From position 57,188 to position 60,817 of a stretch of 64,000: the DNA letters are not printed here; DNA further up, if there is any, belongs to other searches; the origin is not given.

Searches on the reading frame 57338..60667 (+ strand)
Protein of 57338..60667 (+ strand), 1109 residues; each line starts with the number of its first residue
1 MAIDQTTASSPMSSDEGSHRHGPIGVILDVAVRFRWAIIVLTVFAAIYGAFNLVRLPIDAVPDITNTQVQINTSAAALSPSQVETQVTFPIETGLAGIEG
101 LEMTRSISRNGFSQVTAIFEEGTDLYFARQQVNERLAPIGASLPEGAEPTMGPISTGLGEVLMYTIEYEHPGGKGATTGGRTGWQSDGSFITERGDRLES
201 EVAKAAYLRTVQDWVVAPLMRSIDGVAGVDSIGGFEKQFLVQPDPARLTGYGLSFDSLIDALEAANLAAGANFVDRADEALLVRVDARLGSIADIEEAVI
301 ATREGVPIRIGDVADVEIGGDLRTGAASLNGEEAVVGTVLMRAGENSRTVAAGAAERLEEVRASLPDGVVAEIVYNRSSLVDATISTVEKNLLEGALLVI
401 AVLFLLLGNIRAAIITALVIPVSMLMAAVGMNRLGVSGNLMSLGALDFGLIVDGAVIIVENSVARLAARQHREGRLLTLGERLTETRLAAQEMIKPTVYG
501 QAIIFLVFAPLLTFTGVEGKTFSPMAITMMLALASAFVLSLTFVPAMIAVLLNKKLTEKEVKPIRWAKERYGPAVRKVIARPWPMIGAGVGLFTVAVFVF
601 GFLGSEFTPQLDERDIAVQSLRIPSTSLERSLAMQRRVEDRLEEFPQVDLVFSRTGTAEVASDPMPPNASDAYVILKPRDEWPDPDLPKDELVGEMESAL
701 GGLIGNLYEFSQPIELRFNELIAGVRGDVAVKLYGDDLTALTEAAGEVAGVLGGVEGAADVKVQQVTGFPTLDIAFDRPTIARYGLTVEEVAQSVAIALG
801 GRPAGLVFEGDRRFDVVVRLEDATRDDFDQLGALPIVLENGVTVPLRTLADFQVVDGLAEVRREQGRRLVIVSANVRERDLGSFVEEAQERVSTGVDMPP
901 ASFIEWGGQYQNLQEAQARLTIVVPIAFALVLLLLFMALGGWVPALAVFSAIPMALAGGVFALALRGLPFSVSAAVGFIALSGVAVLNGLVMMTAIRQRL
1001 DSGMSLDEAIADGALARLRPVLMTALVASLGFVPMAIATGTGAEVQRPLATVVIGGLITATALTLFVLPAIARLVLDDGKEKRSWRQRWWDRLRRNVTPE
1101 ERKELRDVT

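Call 42: search_protein_families(library=pfam, proteins=[window:57338-60667:+], max_evalue=0.00001)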
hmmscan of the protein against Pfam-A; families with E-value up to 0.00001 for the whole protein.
window:57338-60667:+ (1109 aa): 1 family
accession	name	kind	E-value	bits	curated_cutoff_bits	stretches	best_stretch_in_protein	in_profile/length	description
PF00873.25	ACR_tran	-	2.1e-284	946.5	28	1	28-1073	2-1018/1021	AcrB/AcrD/AcrF family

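Call 51: find_encoding_contigs(protein=window:57338-60667:+, flank=10000, max_places=6)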
Protein window:57338-60667:+ (1109 aa): 20 contigs read that carry it; 6 places shown.
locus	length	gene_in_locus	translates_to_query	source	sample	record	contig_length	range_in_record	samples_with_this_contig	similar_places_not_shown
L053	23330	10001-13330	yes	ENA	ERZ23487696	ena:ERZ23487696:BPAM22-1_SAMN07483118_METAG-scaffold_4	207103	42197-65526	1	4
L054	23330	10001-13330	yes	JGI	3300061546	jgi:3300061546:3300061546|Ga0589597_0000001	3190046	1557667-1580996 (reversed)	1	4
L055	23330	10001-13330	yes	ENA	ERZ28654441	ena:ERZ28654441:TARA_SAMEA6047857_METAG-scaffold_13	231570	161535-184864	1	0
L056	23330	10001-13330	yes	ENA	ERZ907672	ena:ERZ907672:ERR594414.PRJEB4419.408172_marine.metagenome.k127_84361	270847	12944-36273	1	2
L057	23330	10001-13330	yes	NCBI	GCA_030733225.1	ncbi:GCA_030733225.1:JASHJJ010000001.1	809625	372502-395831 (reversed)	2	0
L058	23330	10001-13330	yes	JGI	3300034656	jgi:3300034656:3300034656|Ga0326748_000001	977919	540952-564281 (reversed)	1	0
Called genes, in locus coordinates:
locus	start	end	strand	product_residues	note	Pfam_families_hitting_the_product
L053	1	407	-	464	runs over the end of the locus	PF00171:Aldedh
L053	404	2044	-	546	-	PF02776:TPP_enzyme_N, PF00205:TPP_enzyme_M, PF02775:TPP_enzyme_C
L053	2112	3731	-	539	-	PF07732:Cu-oxidase_3, PF00394:Cu-oxidase (faint), PF07731:Cu-oxidase_2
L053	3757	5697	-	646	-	PF00034:Cytochrom_C, PF13442:Cytochrome_CBB3, PF03239:FTR1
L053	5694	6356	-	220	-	PF01545:Cation_efflux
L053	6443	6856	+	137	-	PF00376:MerR, PF13411:MerR_1, PF09278:MerR-DNA-bind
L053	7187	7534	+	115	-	-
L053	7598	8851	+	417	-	PF02321:OEP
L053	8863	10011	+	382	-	PF25917:BSH_RND (faint), PF25973:BSH_CzcB, PF25919:BSH_CusB (weak), PF25893:HH_CzcB (weak), PF25954:Beta-barrel_RND_2 (weak), PF25975:CzcB_C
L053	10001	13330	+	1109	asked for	PF00873:ACR_tran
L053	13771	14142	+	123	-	PF11964:SpoIIAA-like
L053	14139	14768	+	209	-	PF01545:Cation_efflux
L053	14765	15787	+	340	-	PF01699:Na_Ca_ex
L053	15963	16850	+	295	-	-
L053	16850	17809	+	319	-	PF01545:Cation_efflux, PF16916:ZT_dimer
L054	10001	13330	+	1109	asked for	PF00873:ACR_tran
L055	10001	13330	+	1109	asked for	PF00873:ACR_tran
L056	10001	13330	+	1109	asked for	PF00873:ACR_tran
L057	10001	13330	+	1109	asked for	PF00873:ACR_tran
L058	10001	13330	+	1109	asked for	PF00873:ACR_tran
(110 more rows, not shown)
